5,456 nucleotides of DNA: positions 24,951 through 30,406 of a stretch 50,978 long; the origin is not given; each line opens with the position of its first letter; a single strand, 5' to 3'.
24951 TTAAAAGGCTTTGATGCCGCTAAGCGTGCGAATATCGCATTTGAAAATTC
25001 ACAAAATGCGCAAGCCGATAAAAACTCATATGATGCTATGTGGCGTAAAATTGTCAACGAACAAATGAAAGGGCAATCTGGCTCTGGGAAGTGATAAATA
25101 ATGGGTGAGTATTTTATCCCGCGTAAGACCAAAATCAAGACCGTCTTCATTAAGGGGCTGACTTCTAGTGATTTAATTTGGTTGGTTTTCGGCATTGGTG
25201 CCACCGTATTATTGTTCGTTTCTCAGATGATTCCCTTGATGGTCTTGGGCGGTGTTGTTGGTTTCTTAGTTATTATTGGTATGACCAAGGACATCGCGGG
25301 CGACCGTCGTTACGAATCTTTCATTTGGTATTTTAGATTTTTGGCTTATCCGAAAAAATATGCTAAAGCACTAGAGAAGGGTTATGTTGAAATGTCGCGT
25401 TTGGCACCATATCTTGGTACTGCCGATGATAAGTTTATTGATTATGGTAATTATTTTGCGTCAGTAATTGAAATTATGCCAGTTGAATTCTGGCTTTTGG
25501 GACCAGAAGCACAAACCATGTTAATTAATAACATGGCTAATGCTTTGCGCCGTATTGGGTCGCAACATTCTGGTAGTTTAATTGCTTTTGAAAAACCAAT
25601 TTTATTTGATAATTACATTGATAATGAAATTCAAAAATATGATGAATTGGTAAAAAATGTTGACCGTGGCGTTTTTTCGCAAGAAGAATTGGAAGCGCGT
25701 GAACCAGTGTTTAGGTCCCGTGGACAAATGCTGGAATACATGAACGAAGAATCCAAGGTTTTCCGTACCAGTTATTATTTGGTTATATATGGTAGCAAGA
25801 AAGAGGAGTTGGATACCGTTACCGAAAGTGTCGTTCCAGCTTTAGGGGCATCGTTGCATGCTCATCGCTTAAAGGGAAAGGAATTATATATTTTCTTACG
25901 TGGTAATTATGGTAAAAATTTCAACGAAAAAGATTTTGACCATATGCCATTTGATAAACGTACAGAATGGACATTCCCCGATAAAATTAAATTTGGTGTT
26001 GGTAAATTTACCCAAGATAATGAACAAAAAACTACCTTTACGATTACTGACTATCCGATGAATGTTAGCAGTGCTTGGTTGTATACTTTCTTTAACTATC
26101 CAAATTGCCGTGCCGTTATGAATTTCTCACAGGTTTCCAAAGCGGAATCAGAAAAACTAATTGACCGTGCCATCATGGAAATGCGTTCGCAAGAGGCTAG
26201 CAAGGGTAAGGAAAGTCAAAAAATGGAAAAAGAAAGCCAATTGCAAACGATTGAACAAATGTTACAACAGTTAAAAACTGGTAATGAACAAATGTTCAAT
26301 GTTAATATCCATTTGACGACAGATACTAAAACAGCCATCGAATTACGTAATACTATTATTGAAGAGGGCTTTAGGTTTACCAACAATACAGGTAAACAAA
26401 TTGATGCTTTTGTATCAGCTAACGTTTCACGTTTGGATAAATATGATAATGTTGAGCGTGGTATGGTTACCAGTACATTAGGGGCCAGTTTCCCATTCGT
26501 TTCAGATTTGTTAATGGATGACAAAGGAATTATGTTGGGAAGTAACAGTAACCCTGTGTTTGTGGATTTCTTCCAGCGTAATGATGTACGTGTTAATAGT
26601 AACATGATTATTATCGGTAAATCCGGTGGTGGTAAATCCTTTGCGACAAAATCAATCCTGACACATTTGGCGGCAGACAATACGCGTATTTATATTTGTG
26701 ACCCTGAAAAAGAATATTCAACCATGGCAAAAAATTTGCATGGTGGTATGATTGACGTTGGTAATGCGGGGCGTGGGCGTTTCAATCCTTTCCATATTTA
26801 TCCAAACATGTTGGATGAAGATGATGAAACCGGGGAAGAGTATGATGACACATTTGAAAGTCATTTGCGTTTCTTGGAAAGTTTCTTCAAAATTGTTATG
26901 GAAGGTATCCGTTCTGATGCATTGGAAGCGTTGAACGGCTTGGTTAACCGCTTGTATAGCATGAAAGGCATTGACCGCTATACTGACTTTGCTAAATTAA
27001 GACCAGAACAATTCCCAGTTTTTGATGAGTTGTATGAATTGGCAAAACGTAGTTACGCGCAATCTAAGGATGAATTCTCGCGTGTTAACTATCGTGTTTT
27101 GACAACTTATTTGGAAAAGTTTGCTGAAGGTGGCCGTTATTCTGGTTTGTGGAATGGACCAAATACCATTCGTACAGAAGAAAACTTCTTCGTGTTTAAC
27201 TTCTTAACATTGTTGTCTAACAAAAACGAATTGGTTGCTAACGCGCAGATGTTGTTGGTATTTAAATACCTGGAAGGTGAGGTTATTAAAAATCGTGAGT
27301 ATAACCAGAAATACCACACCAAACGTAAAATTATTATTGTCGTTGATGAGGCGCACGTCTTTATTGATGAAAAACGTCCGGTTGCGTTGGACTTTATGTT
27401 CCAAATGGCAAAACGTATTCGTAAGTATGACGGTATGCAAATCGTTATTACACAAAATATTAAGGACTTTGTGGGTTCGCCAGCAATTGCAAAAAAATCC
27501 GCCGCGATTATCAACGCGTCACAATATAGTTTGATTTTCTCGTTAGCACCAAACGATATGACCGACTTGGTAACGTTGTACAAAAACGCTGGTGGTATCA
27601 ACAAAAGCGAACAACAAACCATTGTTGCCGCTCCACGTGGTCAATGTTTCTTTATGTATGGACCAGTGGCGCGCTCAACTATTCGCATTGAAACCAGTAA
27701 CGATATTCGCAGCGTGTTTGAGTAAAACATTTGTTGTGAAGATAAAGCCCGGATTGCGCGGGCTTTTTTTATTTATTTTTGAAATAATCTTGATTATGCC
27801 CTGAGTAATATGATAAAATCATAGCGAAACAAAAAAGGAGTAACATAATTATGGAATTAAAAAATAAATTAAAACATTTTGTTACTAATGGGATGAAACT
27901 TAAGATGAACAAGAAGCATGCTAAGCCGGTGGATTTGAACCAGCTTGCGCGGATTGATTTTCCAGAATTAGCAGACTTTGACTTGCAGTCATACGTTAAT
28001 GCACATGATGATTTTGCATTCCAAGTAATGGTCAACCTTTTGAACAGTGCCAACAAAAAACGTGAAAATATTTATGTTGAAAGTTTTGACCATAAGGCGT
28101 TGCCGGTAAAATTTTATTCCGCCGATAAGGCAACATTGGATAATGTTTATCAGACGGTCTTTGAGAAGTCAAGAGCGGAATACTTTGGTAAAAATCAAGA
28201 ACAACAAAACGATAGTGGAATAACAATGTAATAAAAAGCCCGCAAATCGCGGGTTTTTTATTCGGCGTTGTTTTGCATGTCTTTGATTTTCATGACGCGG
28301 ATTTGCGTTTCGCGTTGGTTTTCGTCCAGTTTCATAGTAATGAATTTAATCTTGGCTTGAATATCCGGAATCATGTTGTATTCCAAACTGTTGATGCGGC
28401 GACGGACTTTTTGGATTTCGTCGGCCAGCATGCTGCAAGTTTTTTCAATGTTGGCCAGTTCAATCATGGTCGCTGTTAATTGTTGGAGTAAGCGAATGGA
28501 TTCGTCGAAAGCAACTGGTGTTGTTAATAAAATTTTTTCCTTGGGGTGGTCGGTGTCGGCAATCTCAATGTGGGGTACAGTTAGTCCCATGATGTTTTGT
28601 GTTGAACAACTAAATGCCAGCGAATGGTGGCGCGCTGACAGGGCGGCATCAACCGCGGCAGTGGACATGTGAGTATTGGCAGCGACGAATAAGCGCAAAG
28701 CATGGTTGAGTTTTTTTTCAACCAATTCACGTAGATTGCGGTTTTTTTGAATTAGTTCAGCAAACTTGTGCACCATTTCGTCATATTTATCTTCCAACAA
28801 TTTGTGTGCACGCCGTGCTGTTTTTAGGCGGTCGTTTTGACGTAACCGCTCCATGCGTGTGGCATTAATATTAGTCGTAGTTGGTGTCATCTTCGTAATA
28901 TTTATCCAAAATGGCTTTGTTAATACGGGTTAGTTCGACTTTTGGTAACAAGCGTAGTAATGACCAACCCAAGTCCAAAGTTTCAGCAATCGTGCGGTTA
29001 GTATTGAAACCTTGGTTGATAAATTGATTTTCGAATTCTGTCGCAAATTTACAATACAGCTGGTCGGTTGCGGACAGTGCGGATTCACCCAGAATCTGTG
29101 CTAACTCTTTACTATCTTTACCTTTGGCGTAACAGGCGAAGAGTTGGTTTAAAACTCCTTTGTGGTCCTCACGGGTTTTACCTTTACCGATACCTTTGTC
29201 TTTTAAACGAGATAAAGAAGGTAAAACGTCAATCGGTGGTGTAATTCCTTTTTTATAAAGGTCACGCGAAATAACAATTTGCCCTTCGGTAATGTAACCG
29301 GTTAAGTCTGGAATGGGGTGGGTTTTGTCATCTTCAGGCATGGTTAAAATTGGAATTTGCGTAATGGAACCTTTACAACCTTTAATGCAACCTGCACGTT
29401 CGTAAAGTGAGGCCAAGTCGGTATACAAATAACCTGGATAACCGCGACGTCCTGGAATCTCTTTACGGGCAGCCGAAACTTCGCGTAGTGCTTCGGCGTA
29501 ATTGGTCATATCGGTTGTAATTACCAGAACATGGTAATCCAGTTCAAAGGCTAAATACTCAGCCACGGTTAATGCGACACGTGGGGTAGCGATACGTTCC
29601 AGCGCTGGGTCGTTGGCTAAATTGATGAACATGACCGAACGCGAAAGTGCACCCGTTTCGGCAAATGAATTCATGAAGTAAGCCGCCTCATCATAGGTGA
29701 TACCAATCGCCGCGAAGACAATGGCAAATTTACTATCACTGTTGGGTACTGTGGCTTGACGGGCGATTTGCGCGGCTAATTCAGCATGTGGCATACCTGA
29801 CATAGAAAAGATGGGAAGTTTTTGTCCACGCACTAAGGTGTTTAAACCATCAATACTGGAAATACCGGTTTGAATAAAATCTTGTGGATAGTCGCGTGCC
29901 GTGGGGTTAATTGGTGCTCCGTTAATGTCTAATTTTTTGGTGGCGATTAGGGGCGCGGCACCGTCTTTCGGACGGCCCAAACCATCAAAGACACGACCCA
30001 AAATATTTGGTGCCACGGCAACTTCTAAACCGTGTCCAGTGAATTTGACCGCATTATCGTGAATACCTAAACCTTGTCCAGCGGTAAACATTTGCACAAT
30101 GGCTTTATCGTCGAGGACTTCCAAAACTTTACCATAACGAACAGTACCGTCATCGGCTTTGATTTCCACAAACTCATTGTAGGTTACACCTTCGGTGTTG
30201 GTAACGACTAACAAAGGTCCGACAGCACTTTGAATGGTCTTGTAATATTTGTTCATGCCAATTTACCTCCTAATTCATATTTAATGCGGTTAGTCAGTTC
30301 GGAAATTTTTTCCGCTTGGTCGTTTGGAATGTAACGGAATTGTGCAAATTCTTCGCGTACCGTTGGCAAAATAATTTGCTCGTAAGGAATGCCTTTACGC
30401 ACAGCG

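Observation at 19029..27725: Orphan two-gene T4SS-like module (giant VirB6-like membrane protein plus VirB3/VirB4-fusion ATPase) between housekeeping operons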

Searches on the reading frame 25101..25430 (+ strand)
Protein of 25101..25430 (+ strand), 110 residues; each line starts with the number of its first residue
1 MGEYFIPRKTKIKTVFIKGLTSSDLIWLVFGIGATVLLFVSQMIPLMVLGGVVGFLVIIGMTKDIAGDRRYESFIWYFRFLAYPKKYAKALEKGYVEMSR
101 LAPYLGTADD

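Call 53: search_protein_families(library=pfam, proteins=[window:25101-25430:+], max_evalue=10)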
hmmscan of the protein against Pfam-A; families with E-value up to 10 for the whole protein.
window:25101-25430:+ (110 aa): 2 families
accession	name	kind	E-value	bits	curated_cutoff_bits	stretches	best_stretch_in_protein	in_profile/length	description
PF11990.13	DUF3487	-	0.029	14.6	27.8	1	5-86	5-93/114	Protein of unknown function (DUF3487)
PF12666.12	PrgI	-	0.049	14.6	27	1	10-77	7-80/91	PrgI family protein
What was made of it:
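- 25101..25355 (+): N-terminal two-helix membrane hairpin of the ATPase (aa ~1-85), a possible fused VirB3/PrgI-like anchor. Pfam PrgI at E 0.049 only, which is a weak match (call 53).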

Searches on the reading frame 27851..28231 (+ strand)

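Call 7: search_protein_families(library=ncbifam, proteins=[window:27851-28231:+], max_evalue=0.01)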
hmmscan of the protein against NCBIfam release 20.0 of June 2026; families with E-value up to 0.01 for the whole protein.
window:27851-28231:+ (126 aa): 1 family
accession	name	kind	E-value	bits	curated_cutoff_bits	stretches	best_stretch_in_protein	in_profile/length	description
NF003279.0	PRK04266.1-5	equivalog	0.0015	18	377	1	4-116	56-164/230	fibrillarin-like rRNA/tRNA 2'-O-methyltransferase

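Call 17: search_protein_families(library=pfam, proteins=[window:27851-28231:+], max_evalue=0.00001)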
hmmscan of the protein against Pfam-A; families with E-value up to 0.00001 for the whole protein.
window:27851-28231:+ (126 aa): 0 families

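Call 88: search_protein_families(library=pfam, proteins=[window:27851-28231:+], max_evalue=0.01)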
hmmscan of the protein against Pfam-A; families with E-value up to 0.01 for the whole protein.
window:27851-28231:+ (126 aa): 0 families

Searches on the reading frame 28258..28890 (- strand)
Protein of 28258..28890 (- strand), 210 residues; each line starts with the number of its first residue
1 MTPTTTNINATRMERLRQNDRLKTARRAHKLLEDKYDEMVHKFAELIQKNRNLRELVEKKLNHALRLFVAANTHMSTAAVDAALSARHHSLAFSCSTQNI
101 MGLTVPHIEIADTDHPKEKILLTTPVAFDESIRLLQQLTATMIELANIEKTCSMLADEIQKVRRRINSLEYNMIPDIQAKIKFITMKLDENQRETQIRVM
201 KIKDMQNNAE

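Call 7: search_protein_families(library=ncbifam, proteins=[window:28258-28890:-], max_evalue=0.01)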
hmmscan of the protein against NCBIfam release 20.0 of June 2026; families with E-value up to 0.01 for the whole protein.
window:28258-28890:- (210 aa): 7 families
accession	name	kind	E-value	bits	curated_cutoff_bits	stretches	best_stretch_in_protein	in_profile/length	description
NF001543.0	PRK00373.1-2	equivalog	3.1e-59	200.2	290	1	6-208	4-210/212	V-type ATP synthase subunit D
NF001546.0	PRK00373.1-5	equivalog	2.1e-44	151.7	334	1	6-203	4-207/207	V-type ATP synthase subunit D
NF001545.0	PRK00373.1-4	equivalog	5.8e-44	150.4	226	1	4-205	5-209/216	V-type ATP synthase subunit D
TIGR00309.1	V_ATPase_subD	subfamily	1.1e-43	149.2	72.25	1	7-206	3-206/209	V-type ATP synthase subunit D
NF001542.0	PRK00373.1-1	equivalog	1.9e-35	122.2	261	1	6-208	4-209/212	V-type ATP synthase subunit D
NF001544.0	PRK00373.1-3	equivalog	1.5e-24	87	253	1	10-205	10-206/216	V-type ATP synthase subunit D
NF002565.0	PRK02195.1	equivalog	1.8e-13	50.7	189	1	8-205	5-197/204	V-type ATP synthase subunit D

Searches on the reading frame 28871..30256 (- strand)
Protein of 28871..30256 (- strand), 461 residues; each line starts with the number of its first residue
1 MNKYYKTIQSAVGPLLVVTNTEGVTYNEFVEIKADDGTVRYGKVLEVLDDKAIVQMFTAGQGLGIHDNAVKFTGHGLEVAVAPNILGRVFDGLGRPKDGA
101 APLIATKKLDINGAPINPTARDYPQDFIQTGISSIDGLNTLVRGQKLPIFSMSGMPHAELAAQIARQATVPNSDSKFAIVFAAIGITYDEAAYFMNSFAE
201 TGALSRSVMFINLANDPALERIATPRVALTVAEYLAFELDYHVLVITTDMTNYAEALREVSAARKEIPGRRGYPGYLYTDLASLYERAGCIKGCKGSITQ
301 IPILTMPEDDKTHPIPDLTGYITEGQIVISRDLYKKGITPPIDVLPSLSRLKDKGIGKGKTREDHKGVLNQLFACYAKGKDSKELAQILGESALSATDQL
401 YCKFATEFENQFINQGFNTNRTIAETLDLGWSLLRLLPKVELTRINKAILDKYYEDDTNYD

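Call 7: search_protein_families(library=ncbifam, proteins=[window:28871-30256:-], max_evalue=0.01)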
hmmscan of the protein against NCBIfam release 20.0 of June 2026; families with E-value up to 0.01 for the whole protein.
window:28871-30256:- (461 aa): 32 families (the best 25 are shown)
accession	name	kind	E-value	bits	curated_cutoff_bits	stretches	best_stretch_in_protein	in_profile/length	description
NF003235.0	PRK04196.1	subfamily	3.4e-229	761.2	349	1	2-457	3-458/462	V-type ATP synthase subunit B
TIGR01041.1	ATP_syn_B_arch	equivalog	1.4e-221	735.8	844.65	1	5-458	2-455/458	ATP synthase subunit B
TIGR01040.1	V-ATPase_V1_B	equivalog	5.4e-190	631.9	804.65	1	5-458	2-464/467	V-type ATPase subunit B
NF002555.0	PRK02118.1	equivalog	5.9e-116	387.7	431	1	1-457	1-433/436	V-type ATP synthase subunit B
TIGR03496.1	FliI_clade1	equivalog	3.9e-59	200.5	619.1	1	17-388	12-369/414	flagellar protein export ATPase FliI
TIGR03498.1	FliI_clade3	equivalog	2.8e-57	194.3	587.45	1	24-381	20-368/418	flagellar protein export ATPase FliI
TIGR02546.1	III_secr_ATP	equivalog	2.6e-56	191.1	604.75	1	8-387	9-375/423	type III secretion system ATPase SctN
TIGR03497.1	FliI_clade2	equivalog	9e-54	183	629.8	1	15-427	9-406/413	flagellar protein export ATPase FliI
TIGR01026.1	fliI_yscN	subfamily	4.4e-53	180.6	379.5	1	4-388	23-393/440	FliI/YscN family ATPase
NF005391.0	PRK06936.1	equivalog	2.7e-49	168.2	657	1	19-427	37-431/439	type III secretion system ATPase SctN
NF005295.0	PRK06820.1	equivalog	6.9e-49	167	690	1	5-378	30-386/440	EscN/YscN/HrcN family type III secretion system ATPase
NF006575.0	PRK09099.1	subfamily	1.3e-47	162.6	706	1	7-387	29-394/443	type III secretion system ATPase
NF006290.1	PRK08472.1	equivalog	3.5e-47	161.2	644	1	26-365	39-369/433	flagellar protein export ATPase FliI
NF009884.0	PRK13343.1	equivalog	1.3e-45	156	554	1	18-353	43-370/507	F0F1 ATP synthase subunit alpha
NF006012.0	PRK08149.1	equivalog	2.3e-43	148.7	594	1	19-355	23-356/431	type III secretion system ATPase SctN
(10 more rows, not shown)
